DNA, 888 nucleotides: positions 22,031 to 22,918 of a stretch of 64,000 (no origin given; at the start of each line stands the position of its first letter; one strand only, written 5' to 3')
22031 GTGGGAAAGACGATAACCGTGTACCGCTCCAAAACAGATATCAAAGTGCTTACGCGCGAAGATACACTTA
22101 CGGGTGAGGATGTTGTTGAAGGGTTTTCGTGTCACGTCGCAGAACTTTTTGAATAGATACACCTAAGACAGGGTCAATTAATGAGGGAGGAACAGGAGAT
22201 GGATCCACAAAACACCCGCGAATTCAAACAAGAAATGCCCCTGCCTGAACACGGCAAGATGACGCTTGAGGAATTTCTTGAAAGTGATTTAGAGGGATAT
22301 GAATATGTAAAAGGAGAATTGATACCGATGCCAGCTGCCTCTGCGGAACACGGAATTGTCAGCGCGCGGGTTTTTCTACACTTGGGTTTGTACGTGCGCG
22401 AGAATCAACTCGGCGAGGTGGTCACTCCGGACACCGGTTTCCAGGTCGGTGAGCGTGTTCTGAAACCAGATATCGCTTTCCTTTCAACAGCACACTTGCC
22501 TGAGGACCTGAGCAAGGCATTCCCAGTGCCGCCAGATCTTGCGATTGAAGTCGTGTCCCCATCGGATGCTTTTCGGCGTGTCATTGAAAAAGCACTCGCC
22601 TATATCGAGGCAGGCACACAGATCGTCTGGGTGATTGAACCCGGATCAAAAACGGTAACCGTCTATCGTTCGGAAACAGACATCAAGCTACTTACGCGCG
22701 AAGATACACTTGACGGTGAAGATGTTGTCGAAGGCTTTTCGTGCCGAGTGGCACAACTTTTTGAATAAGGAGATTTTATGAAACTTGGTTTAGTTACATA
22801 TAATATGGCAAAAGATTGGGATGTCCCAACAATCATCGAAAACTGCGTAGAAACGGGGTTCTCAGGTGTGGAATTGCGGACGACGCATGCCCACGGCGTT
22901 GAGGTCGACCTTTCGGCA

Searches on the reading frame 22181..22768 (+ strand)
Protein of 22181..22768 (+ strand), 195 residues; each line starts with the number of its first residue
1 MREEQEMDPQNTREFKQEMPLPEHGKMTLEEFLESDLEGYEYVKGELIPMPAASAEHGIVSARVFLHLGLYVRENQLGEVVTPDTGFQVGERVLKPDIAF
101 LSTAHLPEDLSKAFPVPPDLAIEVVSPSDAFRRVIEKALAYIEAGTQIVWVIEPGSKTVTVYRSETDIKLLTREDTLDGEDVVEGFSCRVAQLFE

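Call 49: search_protein_families(library=pfam, proteins=[window:22181-22768:+], max_evalue=0.00001)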
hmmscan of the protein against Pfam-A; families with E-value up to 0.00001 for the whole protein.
window:22181-22768:+ (195 aa): 1 family
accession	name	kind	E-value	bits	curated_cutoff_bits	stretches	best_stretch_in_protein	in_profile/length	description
PF05685.18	Uma2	-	3.9e-33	114.8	27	1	30-190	2-171/172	Putative restriction endonuclease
